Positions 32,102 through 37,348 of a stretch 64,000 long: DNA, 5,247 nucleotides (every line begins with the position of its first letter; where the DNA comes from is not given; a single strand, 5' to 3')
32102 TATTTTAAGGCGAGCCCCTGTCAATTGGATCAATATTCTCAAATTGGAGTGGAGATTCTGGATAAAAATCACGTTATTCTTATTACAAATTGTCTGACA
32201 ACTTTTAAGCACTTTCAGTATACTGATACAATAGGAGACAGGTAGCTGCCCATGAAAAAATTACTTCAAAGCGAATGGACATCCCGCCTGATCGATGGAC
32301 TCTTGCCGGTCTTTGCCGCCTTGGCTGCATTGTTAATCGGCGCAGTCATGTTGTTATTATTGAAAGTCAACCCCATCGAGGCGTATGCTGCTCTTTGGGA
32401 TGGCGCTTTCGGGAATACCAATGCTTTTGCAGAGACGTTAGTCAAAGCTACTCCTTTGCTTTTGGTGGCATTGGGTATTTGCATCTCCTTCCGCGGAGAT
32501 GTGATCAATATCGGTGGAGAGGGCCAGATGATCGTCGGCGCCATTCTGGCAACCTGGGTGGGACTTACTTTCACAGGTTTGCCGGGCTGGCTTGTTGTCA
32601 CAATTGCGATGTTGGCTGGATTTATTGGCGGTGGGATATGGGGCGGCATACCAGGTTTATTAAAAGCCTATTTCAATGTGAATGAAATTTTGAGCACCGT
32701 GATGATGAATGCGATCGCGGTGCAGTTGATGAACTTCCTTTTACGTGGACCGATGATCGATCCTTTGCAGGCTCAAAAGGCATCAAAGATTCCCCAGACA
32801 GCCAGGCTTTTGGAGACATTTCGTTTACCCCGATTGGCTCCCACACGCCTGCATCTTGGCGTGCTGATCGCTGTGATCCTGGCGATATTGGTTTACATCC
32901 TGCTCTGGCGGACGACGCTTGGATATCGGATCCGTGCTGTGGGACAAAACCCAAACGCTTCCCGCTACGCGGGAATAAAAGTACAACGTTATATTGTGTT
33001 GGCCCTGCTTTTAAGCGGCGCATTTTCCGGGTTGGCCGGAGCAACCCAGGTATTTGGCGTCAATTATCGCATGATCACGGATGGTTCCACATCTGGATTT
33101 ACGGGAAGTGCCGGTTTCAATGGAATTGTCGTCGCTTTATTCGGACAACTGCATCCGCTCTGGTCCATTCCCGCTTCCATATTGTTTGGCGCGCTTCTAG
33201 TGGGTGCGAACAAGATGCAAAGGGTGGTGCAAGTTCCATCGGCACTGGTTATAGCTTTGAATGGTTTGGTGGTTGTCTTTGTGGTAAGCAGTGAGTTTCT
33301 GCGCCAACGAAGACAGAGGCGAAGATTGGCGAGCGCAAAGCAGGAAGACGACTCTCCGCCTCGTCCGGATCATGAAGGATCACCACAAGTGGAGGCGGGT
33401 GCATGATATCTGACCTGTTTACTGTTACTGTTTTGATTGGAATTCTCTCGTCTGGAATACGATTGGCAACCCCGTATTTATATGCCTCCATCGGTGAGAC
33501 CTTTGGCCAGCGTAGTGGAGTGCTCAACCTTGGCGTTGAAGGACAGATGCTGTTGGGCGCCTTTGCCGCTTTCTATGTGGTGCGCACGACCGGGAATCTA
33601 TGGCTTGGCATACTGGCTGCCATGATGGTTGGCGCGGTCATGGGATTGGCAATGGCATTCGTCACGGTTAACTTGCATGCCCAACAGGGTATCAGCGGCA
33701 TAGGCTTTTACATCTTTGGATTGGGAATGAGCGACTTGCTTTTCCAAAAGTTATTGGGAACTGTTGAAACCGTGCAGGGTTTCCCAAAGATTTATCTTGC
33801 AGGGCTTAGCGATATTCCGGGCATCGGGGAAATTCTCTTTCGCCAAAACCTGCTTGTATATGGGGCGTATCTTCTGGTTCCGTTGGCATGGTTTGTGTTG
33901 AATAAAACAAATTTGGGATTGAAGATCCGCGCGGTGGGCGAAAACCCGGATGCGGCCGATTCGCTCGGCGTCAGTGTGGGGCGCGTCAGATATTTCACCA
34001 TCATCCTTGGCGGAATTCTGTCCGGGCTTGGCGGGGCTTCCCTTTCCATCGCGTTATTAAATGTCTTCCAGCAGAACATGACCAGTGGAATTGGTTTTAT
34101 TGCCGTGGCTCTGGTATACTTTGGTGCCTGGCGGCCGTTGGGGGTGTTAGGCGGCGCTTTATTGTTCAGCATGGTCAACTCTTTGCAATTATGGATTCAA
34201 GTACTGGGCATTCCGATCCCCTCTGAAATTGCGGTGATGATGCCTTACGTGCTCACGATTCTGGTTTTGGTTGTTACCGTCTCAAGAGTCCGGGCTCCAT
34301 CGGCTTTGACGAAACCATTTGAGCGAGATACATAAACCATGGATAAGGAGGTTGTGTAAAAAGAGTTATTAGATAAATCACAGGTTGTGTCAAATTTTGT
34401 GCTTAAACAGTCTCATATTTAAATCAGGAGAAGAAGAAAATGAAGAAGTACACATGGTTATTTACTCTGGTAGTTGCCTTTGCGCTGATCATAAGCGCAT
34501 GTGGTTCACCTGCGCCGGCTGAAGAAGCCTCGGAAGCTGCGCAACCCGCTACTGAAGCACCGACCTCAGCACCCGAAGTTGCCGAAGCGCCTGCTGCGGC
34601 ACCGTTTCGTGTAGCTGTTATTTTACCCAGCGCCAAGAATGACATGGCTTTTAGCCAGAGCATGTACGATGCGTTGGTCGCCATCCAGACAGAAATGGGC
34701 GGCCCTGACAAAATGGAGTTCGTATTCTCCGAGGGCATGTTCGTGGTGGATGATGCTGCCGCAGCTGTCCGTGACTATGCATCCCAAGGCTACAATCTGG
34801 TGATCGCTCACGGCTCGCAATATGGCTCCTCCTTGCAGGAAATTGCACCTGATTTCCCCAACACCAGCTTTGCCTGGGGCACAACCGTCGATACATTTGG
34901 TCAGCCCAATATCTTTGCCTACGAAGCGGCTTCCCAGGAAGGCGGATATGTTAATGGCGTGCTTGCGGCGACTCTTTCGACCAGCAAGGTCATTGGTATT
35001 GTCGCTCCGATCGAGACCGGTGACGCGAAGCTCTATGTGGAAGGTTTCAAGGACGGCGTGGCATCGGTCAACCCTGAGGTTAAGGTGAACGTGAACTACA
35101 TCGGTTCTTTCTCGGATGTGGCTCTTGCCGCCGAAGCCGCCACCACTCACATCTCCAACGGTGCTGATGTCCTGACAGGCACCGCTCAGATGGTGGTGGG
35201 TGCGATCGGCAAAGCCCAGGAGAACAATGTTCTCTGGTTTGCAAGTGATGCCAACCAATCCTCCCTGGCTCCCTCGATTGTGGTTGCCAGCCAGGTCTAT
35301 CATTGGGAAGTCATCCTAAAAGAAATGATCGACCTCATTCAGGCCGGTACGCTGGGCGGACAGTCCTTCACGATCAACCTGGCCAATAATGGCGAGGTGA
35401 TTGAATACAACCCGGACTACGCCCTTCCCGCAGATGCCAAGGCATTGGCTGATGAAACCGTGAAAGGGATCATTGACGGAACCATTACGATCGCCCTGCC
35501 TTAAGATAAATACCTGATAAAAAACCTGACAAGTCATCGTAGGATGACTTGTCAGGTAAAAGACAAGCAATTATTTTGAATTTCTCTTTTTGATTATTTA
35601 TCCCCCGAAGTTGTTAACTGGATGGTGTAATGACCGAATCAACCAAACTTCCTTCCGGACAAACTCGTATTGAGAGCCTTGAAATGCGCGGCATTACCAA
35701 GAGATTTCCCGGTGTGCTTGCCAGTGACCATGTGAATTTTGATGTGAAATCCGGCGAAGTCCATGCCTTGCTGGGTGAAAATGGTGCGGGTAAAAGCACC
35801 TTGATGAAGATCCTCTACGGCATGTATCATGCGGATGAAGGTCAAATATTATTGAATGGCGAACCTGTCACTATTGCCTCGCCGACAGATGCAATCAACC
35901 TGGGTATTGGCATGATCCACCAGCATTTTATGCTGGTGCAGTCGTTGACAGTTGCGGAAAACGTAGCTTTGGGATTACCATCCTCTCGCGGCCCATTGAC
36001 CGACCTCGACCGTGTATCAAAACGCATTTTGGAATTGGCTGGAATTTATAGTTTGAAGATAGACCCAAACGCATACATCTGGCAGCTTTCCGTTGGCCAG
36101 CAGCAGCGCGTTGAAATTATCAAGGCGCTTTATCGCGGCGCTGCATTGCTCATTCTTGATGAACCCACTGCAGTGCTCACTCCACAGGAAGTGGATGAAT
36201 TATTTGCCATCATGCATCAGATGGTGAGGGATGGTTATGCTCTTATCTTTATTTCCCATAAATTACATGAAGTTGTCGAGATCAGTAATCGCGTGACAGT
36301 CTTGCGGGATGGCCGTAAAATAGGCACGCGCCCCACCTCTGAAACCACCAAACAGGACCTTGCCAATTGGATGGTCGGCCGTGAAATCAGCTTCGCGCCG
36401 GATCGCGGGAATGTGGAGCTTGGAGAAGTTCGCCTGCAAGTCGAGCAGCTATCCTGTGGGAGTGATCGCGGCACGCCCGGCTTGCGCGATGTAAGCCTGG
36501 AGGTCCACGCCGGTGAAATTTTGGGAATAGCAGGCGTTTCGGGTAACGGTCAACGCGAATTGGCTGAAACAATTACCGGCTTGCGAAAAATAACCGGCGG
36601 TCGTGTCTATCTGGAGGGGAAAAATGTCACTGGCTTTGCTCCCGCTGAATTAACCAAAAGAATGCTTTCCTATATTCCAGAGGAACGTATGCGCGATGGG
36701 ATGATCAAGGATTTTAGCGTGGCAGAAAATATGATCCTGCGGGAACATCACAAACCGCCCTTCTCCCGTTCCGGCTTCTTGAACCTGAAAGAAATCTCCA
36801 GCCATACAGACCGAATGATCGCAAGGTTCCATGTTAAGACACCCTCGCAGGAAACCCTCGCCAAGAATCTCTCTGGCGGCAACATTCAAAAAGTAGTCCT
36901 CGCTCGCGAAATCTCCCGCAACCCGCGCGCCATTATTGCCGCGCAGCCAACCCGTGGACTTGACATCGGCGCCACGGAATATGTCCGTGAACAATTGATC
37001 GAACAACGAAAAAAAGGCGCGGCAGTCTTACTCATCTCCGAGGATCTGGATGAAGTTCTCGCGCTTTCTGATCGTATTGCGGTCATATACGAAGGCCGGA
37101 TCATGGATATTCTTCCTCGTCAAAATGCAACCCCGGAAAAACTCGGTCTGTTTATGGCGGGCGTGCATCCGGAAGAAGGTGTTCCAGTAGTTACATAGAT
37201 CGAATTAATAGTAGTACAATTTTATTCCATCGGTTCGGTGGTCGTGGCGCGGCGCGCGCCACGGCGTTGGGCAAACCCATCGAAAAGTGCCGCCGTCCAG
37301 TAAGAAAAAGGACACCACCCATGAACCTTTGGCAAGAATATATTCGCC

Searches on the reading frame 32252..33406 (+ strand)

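Call 12: search_protein_families(library=ncbifam, proteins=[window:32252-33406:+], max_evalue=0.00001)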
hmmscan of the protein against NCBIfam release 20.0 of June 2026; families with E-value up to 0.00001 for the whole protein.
window:32252-33406:+ (384 aa): 6 families
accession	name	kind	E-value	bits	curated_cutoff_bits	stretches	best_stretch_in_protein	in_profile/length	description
NF047929.1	ABC_B6_perm_2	equivalog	7.5e-62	209.4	400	1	17-357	7-335/337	putative B6 ABC transporter permease subunit 2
NF047928.1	ABC_B6_perm_1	equivalog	3.5e-20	72.3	465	1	60-349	15-292/311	putative B6 ABC transporter permease subunit 1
NF007014.0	PRK09478.1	equivalog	1.3e-09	37.8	386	1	52-266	35-249/336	galactose/methyl galactoside ABC transporter permease MglC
NF008441.0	PRK11285.1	equivalog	5.7e-09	35.5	378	1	115-264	106-242/333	L-arabinose ABC transporter permease AraH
TIGR03409.1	urea_trans_UrtB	equivalog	1.4e-07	31.5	250.3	1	63-265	8-209/291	urea ABC transporter permease subunit UrtB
NF041862.1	YtfT_transport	equivalog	5.4e-06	25.8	535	1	59-264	56-242/339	galactofuranose ABC transporter, ATP-binding protein YtfT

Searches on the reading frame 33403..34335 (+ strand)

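Call 12: search_protein_families(library=ncbifam, proteins=[window:33403-34335:+], max_evalue=0.00001)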
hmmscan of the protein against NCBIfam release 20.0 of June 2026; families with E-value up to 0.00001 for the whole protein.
window:33403-34335:+ (310 aa): 5 families
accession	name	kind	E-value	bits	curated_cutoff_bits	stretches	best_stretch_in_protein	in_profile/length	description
NF047928.1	ABC_B6_perm_1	equivalog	1.1e-57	195.5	465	1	3-308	2-308/311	putative B6 ABC transporter permease subunit 1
NF047929.1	ABC_B6_perm_2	equivalog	5.4e-13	48.8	400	1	17-288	48-323/337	putative B6 ABC transporter permease subunit 2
TIGR03409.1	urea_trans_UrtB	equivalog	9.7e-11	41.8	250.3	1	16-260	5-255/291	urea ABC transporter permease subunit UrtB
NF007014.0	PRK09478.1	equivalog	4.4e-10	39.4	386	1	66-259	105-300/336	galactose/methyl galactoside ABC transporter permease MglC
NF008441.0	PRK11285.1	equivalog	1.6e-06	27.5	378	0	34-230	75-259/333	L-arabinose ABC transporter permease AraH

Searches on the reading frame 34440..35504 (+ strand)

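Call 12: search_protein_families(library=ncbifam, proteins=[window:34440-35504:+], max_evalue=0.00001)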
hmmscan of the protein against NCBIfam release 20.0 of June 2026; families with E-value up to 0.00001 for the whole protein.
window:34440-35504:+ (354 aa): 1 family
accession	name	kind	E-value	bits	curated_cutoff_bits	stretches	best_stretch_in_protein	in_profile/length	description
NF047927.1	ABC_BMP_B6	equivalog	5.2e-31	108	400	1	57-351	4-299/314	putative B6 ABC transporter substrate-binding protein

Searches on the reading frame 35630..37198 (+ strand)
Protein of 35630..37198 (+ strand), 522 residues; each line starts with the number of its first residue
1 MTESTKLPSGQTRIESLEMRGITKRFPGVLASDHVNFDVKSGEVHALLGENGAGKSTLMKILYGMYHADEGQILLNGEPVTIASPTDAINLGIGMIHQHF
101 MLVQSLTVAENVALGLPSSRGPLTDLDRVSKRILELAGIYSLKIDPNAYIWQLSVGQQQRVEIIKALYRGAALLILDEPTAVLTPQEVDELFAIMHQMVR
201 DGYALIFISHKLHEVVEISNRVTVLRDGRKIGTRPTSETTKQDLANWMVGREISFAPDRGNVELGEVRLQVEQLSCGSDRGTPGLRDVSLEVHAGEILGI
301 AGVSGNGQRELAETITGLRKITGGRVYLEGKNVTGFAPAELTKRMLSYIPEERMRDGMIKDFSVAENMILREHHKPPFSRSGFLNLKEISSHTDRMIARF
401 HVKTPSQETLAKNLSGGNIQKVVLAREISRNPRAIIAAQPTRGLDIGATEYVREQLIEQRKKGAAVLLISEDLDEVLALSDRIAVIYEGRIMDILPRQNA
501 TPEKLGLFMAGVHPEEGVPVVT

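Call 12: search_protein_families(library=ncbifam, proteins=[window:35630-37198:+], max_evalue=0.00001)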
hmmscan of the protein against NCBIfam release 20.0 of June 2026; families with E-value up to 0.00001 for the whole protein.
window:35630-37198:+ (522 aa): 187 families (the best 25 are shown)
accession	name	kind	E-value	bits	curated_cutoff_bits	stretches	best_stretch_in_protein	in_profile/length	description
NF047930.1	ABC_ATP_B6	equivalog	4.7e-159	530.2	670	1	17-511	3-510/510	putative B6 ABC transporter ATP-binding protein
NF010069.0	PRK13549.1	equivalog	5.5e-128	427.6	699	1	17-505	6-497/513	xylose ABC transporter ATP-binding protein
NF008442.0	PRK11288.1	equivalog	7.8e-128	426.9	689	1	14-505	5-491/504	L-arabinose ABC transporter ATP-binding protein AraG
NF041861.1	YtfR_transport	equivalog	2e-117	392.6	850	1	17-501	2-482/492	galactofuranose ABC transporter, ATP-binding protein YtfR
NF008030.0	PRK10762.1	equivalog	2.9e-117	392.4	745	1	17-505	5-487/501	ribose ABC transporter ATP-binding protein RbsA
NF008215.0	PRK10982.1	equivalog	1.7e-115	386.5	828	1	16-503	13-496/506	galactose/methyl galactoside ABC transporter ATP-binding protein MglA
NF040905.2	GguA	equivalog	5.9e-113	377.9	810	1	17-505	2-496/500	multiple monosaccharide ABC transporter ATP-binding protein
TIGR02633.1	xylG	equivalog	4.3e-110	368.5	723.65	1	17-503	2-493/500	D-xylose ABC transporter ATP-binding protein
NF007253.0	PRK09700.1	equivalog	1.7e-109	366.8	772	1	17-504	6-501/510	D-allose ABC transporter ATP-binding protein AlsA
NF011967.0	PRK15439.1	equivalog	3.2e-109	365.7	586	1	16-500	11-490/510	autoinducer 2 ABC transporter ATP-binding protein LsrA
TIGR03410.1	urea_trans_UrtE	equivalog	1.8e-57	194.4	285.8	2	31-246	15-226/230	urea ABC transporter ATP-binding subunit UrtE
NF040840.2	tungstate_WtpC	equivalog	3.8e-57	194.1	440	2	33-232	17-211/347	tungstate ABC transporter ATP-binding protein WtpC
TIGR01188.1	drrA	subfamily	8.5e-57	192.7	312.45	2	24-247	1-218/302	daunorubicin resistance ABC transporter, ATP-binding protein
TIGR02315.1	ABC_phnC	equivalog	2.9e-55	187.4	266.1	2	17-244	2-238/243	phosphonate ABC transporter ATP-binding protein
TIGR00968.1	3a0106s01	subfamily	8.2e-55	185.9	342.75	2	19-232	3-211/237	sulfate ABC transporter ATP-binding protein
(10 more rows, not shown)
